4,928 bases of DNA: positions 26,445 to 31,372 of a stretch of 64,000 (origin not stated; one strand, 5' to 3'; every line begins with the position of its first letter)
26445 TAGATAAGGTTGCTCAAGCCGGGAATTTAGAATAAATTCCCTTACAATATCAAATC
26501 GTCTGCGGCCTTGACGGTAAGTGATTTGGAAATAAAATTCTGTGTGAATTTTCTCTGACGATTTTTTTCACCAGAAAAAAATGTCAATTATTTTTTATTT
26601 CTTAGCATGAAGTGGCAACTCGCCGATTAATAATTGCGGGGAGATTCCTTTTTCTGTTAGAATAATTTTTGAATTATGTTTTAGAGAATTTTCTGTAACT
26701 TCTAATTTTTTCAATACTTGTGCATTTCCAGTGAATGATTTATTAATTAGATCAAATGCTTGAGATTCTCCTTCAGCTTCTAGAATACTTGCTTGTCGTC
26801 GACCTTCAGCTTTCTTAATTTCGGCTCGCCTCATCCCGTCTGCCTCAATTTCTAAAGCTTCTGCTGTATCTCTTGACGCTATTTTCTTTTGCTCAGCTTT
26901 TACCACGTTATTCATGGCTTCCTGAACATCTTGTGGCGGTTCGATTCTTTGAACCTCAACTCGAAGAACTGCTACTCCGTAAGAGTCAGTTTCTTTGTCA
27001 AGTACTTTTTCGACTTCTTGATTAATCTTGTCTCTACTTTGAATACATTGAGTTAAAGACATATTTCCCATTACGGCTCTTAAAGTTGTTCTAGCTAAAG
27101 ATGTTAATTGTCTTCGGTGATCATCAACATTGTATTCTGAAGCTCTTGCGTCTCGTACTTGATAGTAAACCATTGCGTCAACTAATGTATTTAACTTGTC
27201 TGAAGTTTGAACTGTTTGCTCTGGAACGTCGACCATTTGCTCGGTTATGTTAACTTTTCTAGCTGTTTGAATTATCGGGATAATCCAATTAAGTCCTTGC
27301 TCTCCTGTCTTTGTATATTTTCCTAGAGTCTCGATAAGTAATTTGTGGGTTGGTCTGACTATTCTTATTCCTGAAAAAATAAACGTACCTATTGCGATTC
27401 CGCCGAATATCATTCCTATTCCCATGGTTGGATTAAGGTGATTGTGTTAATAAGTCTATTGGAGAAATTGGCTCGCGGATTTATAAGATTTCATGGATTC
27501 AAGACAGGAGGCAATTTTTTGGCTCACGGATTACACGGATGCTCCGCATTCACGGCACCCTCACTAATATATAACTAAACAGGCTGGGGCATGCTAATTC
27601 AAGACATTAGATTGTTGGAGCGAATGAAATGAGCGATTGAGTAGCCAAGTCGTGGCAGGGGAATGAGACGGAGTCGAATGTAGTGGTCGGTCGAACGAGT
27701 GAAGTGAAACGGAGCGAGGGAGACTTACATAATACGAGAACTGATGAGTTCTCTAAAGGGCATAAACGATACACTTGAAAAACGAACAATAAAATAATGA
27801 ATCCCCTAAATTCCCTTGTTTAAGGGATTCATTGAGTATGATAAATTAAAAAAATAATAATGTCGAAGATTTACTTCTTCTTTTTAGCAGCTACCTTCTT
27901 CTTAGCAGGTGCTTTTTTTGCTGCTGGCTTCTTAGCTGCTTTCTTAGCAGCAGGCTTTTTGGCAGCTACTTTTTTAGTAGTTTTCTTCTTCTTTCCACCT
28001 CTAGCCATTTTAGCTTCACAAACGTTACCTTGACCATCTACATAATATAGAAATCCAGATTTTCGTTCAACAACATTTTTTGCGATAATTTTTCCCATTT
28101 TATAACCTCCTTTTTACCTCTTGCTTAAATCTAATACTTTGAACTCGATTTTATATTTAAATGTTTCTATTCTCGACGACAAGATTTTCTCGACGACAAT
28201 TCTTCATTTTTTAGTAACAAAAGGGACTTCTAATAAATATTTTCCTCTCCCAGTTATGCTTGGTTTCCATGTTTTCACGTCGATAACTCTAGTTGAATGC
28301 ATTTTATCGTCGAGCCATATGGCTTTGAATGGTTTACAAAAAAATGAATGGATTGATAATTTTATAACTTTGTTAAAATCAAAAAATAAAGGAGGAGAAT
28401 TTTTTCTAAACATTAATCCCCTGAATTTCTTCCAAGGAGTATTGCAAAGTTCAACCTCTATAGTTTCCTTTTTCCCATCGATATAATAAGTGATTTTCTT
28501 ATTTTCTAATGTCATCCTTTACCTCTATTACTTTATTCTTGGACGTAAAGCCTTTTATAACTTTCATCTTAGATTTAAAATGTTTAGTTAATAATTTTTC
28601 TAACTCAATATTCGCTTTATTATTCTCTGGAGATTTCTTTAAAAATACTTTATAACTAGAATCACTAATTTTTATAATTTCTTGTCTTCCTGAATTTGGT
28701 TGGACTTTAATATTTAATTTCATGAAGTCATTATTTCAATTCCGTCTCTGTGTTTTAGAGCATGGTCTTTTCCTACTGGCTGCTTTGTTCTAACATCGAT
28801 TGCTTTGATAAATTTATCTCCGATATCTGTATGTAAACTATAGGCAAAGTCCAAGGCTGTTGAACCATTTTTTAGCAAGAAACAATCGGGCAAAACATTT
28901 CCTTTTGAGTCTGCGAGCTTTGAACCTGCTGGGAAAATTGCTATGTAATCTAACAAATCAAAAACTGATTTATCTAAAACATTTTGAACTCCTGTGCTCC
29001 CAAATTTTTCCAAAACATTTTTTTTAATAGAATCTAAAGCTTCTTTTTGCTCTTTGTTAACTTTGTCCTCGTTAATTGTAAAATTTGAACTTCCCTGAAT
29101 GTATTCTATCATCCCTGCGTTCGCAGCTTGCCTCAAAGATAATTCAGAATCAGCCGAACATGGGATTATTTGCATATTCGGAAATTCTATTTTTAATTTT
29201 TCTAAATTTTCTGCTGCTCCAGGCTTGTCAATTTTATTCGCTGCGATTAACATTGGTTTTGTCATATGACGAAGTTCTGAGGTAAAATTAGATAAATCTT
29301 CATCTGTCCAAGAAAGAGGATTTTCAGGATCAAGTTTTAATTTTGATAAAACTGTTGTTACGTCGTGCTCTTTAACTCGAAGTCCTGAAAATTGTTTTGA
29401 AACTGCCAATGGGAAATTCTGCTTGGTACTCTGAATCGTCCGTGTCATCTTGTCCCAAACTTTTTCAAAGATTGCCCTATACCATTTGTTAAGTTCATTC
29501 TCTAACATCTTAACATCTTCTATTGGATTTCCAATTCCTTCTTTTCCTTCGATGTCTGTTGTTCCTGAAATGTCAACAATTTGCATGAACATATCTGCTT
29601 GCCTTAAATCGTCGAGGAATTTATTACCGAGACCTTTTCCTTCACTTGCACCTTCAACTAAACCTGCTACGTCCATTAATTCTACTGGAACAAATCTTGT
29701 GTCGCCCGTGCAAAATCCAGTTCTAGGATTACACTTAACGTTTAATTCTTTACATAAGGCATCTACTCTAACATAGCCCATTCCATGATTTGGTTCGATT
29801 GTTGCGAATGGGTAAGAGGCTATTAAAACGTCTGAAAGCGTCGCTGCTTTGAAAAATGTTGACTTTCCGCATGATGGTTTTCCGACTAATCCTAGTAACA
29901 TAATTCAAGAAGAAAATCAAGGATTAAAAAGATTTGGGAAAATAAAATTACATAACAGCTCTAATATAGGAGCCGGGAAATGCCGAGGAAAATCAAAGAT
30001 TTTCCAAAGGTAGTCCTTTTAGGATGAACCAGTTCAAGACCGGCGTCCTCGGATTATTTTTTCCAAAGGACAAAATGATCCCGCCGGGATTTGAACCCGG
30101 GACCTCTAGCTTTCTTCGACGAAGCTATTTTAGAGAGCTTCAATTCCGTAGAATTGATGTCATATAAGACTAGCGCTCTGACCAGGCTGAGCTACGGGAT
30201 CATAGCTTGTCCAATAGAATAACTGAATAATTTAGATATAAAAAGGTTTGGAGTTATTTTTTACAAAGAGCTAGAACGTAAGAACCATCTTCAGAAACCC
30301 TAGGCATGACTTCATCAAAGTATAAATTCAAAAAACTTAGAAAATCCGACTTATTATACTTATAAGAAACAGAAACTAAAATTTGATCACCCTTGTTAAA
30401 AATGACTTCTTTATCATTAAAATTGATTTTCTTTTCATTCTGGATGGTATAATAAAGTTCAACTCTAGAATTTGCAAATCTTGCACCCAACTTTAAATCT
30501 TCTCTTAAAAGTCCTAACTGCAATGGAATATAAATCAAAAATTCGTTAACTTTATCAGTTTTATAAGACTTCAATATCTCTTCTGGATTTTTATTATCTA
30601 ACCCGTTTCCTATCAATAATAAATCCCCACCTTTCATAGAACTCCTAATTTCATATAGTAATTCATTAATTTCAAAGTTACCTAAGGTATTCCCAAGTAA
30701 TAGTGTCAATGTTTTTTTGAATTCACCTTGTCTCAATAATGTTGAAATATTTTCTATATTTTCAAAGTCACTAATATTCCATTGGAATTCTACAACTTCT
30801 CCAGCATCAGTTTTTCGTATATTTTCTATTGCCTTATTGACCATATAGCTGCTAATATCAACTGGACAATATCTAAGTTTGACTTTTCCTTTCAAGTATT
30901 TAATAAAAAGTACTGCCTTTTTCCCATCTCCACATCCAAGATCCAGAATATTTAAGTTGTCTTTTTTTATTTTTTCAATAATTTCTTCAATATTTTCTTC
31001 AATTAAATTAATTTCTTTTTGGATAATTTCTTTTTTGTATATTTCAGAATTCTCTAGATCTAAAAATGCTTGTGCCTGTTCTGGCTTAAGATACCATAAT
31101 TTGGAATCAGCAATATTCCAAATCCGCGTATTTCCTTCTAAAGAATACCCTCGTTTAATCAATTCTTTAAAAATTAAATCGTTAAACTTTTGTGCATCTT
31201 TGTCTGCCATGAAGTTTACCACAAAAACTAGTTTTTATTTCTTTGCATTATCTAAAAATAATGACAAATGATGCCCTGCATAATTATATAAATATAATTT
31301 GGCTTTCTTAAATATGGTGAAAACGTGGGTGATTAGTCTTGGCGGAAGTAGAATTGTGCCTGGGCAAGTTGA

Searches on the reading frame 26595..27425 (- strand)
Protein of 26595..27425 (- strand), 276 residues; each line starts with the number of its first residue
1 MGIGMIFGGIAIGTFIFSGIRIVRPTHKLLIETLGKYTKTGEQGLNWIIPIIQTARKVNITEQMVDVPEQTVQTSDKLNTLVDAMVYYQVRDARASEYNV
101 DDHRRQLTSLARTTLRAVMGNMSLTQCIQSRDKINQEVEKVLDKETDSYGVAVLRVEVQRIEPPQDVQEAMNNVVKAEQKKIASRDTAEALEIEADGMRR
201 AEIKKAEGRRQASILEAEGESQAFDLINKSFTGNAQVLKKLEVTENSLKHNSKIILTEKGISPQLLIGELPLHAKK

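Call 12: find_encoding_contigs(protein=window:26595-27425:-, flank=10000, max_places=10)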
Protein window:26595-27425:- (276 aa): 1 contig read that carries it; 1 place shown.
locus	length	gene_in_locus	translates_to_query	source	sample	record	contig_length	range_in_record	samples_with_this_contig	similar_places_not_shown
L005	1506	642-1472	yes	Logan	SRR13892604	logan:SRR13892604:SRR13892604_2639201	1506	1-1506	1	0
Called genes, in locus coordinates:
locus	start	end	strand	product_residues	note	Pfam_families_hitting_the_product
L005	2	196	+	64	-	?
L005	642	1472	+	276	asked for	PF01145:Band_7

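Call 16: search_protein_families(library=pfam, proteins=[window:26595-27425:-])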
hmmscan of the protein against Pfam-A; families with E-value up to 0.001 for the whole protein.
window:26595-27425:- (276 aa): 2 families
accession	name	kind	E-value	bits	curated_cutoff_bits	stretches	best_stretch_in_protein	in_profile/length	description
PF01145.31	Band_7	-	5.3e-37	128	23.6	1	22-190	2-174/176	SPFH domain / Band 7 family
PF13421.11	Band_7_1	-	0.00052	20.2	24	0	96-175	126-207/211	SPFH domain-Band 7 family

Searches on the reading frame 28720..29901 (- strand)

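Call 51: search_protein_families(library=pfam, proteins=[window:28720-29901:-], max_evalue=0.00001)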
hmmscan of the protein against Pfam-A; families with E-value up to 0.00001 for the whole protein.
window:28720-29901:- (393 aa): 3 families
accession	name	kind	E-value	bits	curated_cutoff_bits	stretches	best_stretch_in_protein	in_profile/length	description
PF08438.16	YGR210-like_G4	-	2.8e-35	121.4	24.7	1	220-324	1-105/108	Obg-like GTPase YGR210-like, G4 motif-containing domain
PF01926.29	MMR_HSR1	-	2.5e-14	53.8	21.9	1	4-120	3-86/113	50S ribosome-binding GTPase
PF02824.27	TGS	-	1.4e-11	44.7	22.2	1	336-392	4-60/60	TGS domain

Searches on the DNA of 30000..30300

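Call 17: search_rna_families(source=window, start=30000, end=30300, threshold=gathering, show_alignments=1)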
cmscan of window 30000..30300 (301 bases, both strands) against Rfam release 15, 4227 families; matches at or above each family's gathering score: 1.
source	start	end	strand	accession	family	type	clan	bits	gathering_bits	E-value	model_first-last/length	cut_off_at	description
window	30076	30201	-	RF00005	tRNA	Gene; tRNA;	CL00001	58.6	29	2.1e-12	1-71/71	no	tRNA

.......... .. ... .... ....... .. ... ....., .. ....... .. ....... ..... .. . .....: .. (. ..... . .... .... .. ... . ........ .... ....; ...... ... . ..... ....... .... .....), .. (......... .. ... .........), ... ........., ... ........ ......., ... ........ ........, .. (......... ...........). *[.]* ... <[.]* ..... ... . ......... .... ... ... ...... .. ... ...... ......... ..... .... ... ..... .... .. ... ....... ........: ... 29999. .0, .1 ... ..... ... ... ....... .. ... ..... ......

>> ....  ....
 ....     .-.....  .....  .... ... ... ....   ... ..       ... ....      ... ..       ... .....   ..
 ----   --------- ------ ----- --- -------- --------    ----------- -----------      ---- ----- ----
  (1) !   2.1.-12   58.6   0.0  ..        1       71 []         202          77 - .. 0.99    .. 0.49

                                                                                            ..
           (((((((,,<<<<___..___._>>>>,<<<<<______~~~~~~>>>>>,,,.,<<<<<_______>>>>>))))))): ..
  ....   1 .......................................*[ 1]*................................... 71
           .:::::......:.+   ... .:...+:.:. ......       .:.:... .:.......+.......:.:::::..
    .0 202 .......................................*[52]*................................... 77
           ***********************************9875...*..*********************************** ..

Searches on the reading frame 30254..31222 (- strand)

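Call 51: search_protein_families(library=pfam, proteins=[window:30254-31222:-], max_evalue=0.00001)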
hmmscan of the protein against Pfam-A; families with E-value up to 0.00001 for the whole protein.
window:30254-31222:- (322 aa): 2 families
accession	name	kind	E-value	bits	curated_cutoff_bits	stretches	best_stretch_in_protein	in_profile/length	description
PF10017.15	Methyltransf_33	-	3.4e-28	99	23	1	68-298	43-279/304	Histidine-specific methyltransferase, SAM-dependent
PF13847.12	Methyltransf_31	-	6.9e-07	29.5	27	1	87-157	2-67/145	Methyltransferase domain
